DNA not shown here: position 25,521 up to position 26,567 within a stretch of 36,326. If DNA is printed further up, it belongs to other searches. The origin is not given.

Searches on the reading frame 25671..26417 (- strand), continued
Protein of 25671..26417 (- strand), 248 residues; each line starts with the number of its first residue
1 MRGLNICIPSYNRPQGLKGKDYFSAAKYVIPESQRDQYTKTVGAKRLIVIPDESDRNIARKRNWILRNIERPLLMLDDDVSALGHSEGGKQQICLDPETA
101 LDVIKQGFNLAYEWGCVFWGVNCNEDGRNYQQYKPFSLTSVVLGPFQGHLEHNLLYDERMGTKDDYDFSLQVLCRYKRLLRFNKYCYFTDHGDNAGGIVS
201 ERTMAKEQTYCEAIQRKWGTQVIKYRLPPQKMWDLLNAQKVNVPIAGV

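Call 49: get_annotated_region(hit=H2, flank=6000)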
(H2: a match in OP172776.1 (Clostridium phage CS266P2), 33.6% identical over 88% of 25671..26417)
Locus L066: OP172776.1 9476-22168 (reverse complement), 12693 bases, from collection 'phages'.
description: Clostridium phage CS266P2, complete genome.
organism: Clostridium phage CS266P2 (NCBI taxid 2968623)
taxonomy: Viruses; Duplodnaviria; Heunggongvirae; Uroviricota; Caudoviricetes
host: Clostridium_AP sp000509125 DA266; source: Human feces; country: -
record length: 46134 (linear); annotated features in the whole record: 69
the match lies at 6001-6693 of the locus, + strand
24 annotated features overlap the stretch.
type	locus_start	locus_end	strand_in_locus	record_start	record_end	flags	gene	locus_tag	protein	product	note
CDS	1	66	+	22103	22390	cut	-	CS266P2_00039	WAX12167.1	hypothetical protein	-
CDS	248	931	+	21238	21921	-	-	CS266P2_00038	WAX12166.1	hypothetical protein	-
CDS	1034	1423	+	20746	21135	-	-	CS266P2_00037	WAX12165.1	hypothetical protein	-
CDS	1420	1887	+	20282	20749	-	pol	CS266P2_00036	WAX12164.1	pro-pol polyprotein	-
CDS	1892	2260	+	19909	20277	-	-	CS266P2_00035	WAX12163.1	hypothetical protein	-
CDS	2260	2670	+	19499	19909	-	-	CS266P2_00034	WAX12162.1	hypothetical protein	-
CDS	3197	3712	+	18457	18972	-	-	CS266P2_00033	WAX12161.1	hypothetical protein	-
CDS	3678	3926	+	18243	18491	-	-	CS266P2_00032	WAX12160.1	hypothetical protein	-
CDS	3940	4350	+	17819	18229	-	-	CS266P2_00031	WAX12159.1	hypothetical protein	-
CDS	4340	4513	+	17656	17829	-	-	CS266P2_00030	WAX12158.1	hypothetical protein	-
CDS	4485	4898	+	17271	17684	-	-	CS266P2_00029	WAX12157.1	hypothetical protein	-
CDS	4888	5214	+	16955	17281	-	-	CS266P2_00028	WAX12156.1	hypothetical protein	-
CDS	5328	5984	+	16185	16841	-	-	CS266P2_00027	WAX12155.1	hypothetical protein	-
CDS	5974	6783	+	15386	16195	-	-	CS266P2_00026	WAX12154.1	hypothetical protein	-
CDS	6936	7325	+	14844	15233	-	-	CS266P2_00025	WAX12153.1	hypothetical protein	-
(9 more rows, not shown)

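Call 58: search_solved_structures(query=A1, max_evalue=1)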
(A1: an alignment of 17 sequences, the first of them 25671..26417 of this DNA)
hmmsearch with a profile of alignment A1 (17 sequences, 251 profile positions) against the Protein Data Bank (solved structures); distinct sequences matched with E-value up to 1: 3.
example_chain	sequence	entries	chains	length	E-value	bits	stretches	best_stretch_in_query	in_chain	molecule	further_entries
3ksg_A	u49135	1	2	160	0.15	14.5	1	92-153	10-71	Putative uncharacterized protein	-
3ksf_A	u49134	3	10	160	0.15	14.5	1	92-153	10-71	Putative uncharacterized protein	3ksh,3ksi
7l6k_A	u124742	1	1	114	0.76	12.2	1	27-87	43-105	Apolipoprotein L1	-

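Call 72: search_protein_families(library=pfam, alignment_id=A5, max_evalue=0.001)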
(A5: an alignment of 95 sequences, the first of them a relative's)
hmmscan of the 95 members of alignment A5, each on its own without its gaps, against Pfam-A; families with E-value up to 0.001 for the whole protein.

A. member 1, L024:5636-6796:+ (386 aa): 2 families
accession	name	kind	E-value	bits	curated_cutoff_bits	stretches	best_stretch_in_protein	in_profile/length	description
PF17288.8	Terminase_3C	-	1.5e-14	55.1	26.7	1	237-368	1-151/155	Terminase RNAseH like domain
PF04466.19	Terminase_3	-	9.2e-14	51.9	23.2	1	16-190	2-190/201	Phage terminase large subunit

B. families by the number of members that match (of 95 scanned): 71 families (the first 25 are shown)
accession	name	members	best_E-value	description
PF03796.21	DnaB_C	2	5.3e-85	DnaB-like helicase C terminal domain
PF07505.17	DUF5131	2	7.1e-61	Protein of unknown function (DUF5131)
PF00145.23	DNA_methylase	2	4.7e-47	C-5 cytosine-specific DNA methylase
PF04055.27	Radical_SAM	2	7.8e-15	Radical SAM superfamily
PF17288.8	Terminase_3C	2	1.5e-14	Terminase RNAseH like domain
PF04466.19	Terminase_3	2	2.2e-14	Phage terminase large subunit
PF13481.12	AAA_25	2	5.6e-13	AAA domain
PF12002.13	MgsA_C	2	5e-12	MgsA AAA+ ATPase C terminal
PF01041.23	DegT_DnrJ_EryC1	1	8.7e-111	DegT/DnrJ/EryC1/StrS aminotransferase family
PF02719.21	Polysacc_synt_2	1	1.5e-95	Polysaccharide biosynthesis protein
PF01098.24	FTSW_RODA_SPOVE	1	2.2e-75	Cell cycle protein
PF02075.23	RuvC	1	3e-40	Crossover junction endodeoxyribonuclease RuvC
PF03275.19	GLF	1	2.7e-36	UDP-galactopyranose mutase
PF04101.22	Glyco_tran_28_C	1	1.3e-32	Glycosyltransferase family 28 C-terminal domain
PF00574.28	CLP_protease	1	6.6e-31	Clp protease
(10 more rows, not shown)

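Call 73: search_protein_families(library=pfam, alignment_id=A6, max_evalue=0.001)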
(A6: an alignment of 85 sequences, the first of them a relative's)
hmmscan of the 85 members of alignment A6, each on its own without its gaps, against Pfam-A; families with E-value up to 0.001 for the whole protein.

A. member 1, L039:2963-4141:+ (392 aa): 3 families
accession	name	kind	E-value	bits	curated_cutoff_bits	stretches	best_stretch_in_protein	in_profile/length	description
PF04466.19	Terminase_3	-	1.4e-25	90.5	23.2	1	23-209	1-200/201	Phage terminase large subunit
PF17288.8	Terminase_3C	-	8.1e-20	72.2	26.7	1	242-379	1-153/155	Terminase RNAseH like domain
PF03237.21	Terminase_6N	-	1.4e-09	38.4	22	1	31-200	4-191/215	Terminase large subunit, T4likevirus-type, N-terminal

B. families by the number of members that match (of 85 scanned): 43 families (the first 25 are shown)
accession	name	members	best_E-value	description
PF07505.17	DUF5131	2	4e-98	Protein of unknown function (DUF5131)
PF03102.20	NeuB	2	9e-66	NeuB family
PF01520.23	Amidase_3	2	2.4e-28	N-acetylmuramoyl-L-alanine amidase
PF08666.17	SAF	2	1e-12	SAF domain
PF02384.22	N6_Mtase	2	1.7e-12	N-6 DNA Methylase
PF03837.19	RecT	1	3.8e-54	RecT family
PF05766.18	NinG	1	9.8e-47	Bacteriophage Lambda NinG protein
PF17338.8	GP88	1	9.3e-44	Gene product 88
PF05065.19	Phage_capsid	1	3.2e-39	Phage capsid family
PF04466.19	Terminase_3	1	1.4e-25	Phage terminase large subunit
PF12224.13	Amidoligase_2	1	1.3e-22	Putative amidoligase enzyme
PF17288.8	Terminase_3C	1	8.1e-20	Terminase RNAseH like domain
PF08845.15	SymE_toxin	1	1.9e-17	Toxin SymE, type I toxin-antitoxin system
PF04404.17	ERF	1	2.3e-17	ERF superfamily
PF13730.12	HTH_36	1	5.5e-12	Helix-turn-helix domain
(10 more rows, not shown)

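Call 75: search_protein_families(library=pfam, proteins=[L065:1995-3320:+, L065:3635-4294:+, L065:4291-5031:+, L065:5028-5810:+, L065:5856-6476:+, L066:5328-5984:+, L066:248-931:+], max_evalue=0.01)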
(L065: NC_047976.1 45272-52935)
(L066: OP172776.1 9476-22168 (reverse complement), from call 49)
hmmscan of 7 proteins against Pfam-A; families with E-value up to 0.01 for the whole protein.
L065:1995-3320:+ (441 aa): 0 families

L065:3635-4294:+ (219 aa): 1 family
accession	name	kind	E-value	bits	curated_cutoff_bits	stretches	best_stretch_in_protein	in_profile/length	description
PF02195.25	ParB_N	-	1.6e-08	34.9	26.3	1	14-99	3-93/95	ParB N-terminal domain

L065:4291-5031:+ (246 aa): 0 families

L065:5028-5810:+ (260 aa): 1 family
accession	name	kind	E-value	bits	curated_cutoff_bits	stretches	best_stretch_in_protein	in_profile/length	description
PF00984.24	UDPG_MGDP_dh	-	4.9e-15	55.8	25.4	1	161-242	5-85/94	UDP-glucose/GDP-mannose dehydrogenase family, central domain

L065:5856-6476:+ (206 aa): 0 families

L066:5328-5984:+ (218 aa): 1 family
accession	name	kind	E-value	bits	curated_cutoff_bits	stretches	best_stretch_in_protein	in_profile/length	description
PF02195.25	ParB_N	-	2.3e-07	31.2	26.3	1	20-98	13-93/95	ParB N-terminal domain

L066:248-931:+ (227 aa): 0 families

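Call 89: predict_structure(alignment_id=A8)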
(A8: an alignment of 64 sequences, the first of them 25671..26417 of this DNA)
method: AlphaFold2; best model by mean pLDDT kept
length: 248 residues; sequences in the alignment: 64
mean_pLDDT: 93.4   pTM: 0.90
mean pLDDT of the five models: 93.4, 92.8, 92.3, 92.0, 91.8
residues with pLDDT >= 90: 207; 70-90: 36; 50-70: 5; < 50: 0
segments of 3 or more residues with pLDDT < 50: none
pLDDT, mean of each block of 10 residues (from residue 1): 87 93 98 98 98 94 98 96 88 95 98 98 83 92 96 98 96 98 93 72 94 98 97 94 84
secondary structure, 60 per line:
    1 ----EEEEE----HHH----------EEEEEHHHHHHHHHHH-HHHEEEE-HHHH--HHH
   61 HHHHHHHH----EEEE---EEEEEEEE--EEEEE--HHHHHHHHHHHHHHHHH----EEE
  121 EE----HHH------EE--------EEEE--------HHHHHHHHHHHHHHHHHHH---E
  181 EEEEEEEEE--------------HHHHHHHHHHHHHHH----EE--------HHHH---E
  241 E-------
elements in order: E5-9 E27-31 H32-42 E47-50 H52-55 H58-68 E73-76 E80-87 E90-94 H97-113 E118-122 E146-149 H158-176 E180-189 H204-218 H233-236

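Call 91: fold_search(model_id=the predicted structure, library=pdb)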
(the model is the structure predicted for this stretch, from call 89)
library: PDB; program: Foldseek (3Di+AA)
matches with E <= 10: 763; with E <= 0.001: 13
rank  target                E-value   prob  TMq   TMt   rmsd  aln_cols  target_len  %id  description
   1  5tzi                  3.8e-06  1.00  0.49  0.38  10.9       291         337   14  Crystal structure of S. aureus TarS 1-349 (released 2017-01-04)
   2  9oml_B                5.4e-05  1.00  0.53  0.48   6.1       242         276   15  WrtF fucosyltransferase - acetylated trisaccharide acceptor (released 2025-10-29)
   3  6h1j_C                8.5e-05  1.00  0.51  0.42   6.5       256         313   13  TarP native (released 2018-09-26)
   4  6h4m_P                1.2e-04  1.00  0.49  0.41   9.6       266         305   12  TarP-UDP-GlcNAc-3RboP (released 2018-09-26)
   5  2z86_A                1.3e-04  1.00  0.52  0.26   7.2       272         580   13  Crystal structure of chondroitin polymerase from Escherichia coli strain K4 (K4CP) complexed with UDP-GlcUA and UDP (released 2008-09-16)
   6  7d45_E                3.4e-04  0.99  0.44  0.33  15.7       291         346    9  eIF2B-eIF2(aP), aP1 complex (released 2020-12-09)
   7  6h1j_A                4.4e-04  1.00  0.49  0.41   7.1       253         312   12  TarP native (released 2018-09-26)
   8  2z87_A                4.4e-04  1.00  0.55  0.26   6.1       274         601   14  Crystal structure of chondroitin polymerase from Escherichia coli strain K4 (K4CP) complexed with UDP-GalNAc and UDP (released 2008-09-16)
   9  7zvj_A                6.4e-04  1.00  0.53  0.26   7.1       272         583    8  Homodimeric structure of LARGE1 (released 2022-11-30)
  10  8zgc_U                6.4e-04  0.99  0.41  0.20  11.0       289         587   12  Human lysine O-link glycosylation complex, LH3/ColGalT1 with bound UDP-galactose (released 2025-03-19)
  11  2xwn_B                7.3e-04  1.00  0.37  0.40   6.5       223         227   11  Crystal structure of IspD from Mycobacterium tuberculosis in complex with CTP and Mg (released 2011-04-27)
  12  5hea_A                7.8e-04  1.00  0.47  0.43   6.2       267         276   12  CgT structure in hexamer (released 2016-08-31)
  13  1vh3_B                8.3e-04  0.96  0.35  0.35  10.4       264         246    8  Crystal structure of CMP-KDO synthetase (released 2003-12-30)
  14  6ifd_D                1.0e-03  0.89  0.29  0.32  12.9       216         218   11  Crystal Structure of CMP-N-acetylneuraminate Synthetase from Vibrio cholerae in complex with CDP and Mg2+. (released 2019-07-03)
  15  7ui6_A                1.3e-03  1.00  0.50  0.24   6.7       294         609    8  CryoEM structure of LARGE1 from C1 reconstruction (released 2023-03-08)
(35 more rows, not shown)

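Call 93: fold_search(model_id=the predicted structure, library=viral)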
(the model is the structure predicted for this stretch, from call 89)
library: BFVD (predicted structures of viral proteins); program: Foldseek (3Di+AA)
matches with E <= 10: 386; with E <= 0.001: 54
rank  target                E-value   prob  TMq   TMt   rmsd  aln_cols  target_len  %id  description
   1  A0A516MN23            7.8e-21  1.00  0.84  0.87   2.7       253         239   28  (no name in the UniProt tables at hand)
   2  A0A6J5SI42            2.1e-15  1.00  0.75  0.77   3.0       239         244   22  TET-Associated Glycosyltransferase domain-containing protein [uncultured Caudovirales phage]
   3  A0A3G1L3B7            5.9e-14  1.00  0.75  0.67   4.2       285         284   19  Glycosyltransferase [Synechococcus phage S-CBWM1]
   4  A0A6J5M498            7.1e-14  1.00  0.78  0.70   4.1       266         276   14  Uncharacterized protein [uncultured Caudovirales phage]
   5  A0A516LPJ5            8.1e-14  1.00  0.79  0.74   4.1       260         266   17  (no name in the UniProt tables at hand)
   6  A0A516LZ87            4.5e-13  1.00  0.74  0.64   5.7       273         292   15  (no name in the UniProt tables at hand)
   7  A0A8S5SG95            6.1e-13  1.00  0.76  0.75   4.6       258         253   18  KfiA protein, TRANSFERASE.91A [Siphoviridae sp. ctxvK3]
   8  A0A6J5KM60            7.9e-13  1.00  0.71  0.75   3.6       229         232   16  Uncharacterized protein [uncultured Caudovirales phage]
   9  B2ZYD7                1.6e-12  1.00  0.71  0.69   4.5       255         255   16  TET-Associated Glycosyltransferase domain-containing protein [Ralstonia phage phiRSL1]
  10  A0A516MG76            3.1e-11  1.00  0.68  0.73   4.5       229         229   20  (no name in the UniProt tables at hand)
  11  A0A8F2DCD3            6.2e-11  1.00  0.71  0.59   5.0       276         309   14  (no name in the UniProt tables at hand)
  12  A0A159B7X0            8.0e-11  1.00  0.73  0.66   3.7       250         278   17  Beta-glucosyl-HMC-alpha-glucosyl-transferase [Klebsiella phage PKO111]
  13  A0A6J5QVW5            8.0e-11  1.00  0.67  0.61   5.1       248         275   15  TET-Associated Glycosyltransferase domain-containing protein [uncultured Caudovirales phage]
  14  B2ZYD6                1.2e-10  1.00  0.72  0.60   4.3       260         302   16  Glycosyltransferase [Ralstonia phage phiRSL1]
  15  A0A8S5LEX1            3.0e-10  1.00  0.73  0.64   4.0       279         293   13  TET-Associated Glycosyltransferase domain-containing protein [Siphoviridae sp. cttkn18]
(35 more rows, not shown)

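Call 94: search_protein_families(library=padloc, proteins=[window:25671-26417:-], max_evalue=0.01)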
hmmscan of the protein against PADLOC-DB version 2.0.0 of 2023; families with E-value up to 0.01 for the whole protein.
window:25671-26417:- (248 aa): 0 families

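Call 95: search_protein_families(library=ncbifam, proteins=[window:25671-26417:-], max_evalue=0.01)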
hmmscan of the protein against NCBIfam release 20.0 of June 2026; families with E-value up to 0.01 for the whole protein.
window:25671-26417:- (248 aa): 0 families

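Call 99: search_protein_families(library=pfam, proteins=[L022:4409-5338:+, L029:7291-8004:+], max_evalue=0.01)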
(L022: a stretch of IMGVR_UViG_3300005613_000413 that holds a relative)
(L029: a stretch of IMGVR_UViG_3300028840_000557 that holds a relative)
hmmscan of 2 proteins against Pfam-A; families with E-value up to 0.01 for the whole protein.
L022:4409-5338:+ (309 aa): 3 families
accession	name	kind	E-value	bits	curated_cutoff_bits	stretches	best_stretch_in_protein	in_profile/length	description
PF04055.27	Radical_SAM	-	7.8e-15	55.9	29.5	1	26-160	2-144/166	Radical SAM superfamily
PF13186.11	SPASM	-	1.2e-05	25.9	21.5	1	234-289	1-64/67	Iron-sulfur cluster-binding domain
PF13353.11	Fer4_12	-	0.0061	17.3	22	0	29-96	13-82/137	4Fe-4S single cluster domain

L029:7291-8004:+ (237 aa): 2 families
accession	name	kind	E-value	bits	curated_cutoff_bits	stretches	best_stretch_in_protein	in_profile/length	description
PF07505.17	DUF5131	-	8.4e-08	32.5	28.9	1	58-125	71-140/243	Protein of unknown function (DUF5131)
PF04055.27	Radical_SAM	-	0.0003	21.4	29.5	0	24-46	6-31/166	Radical SAM superfamily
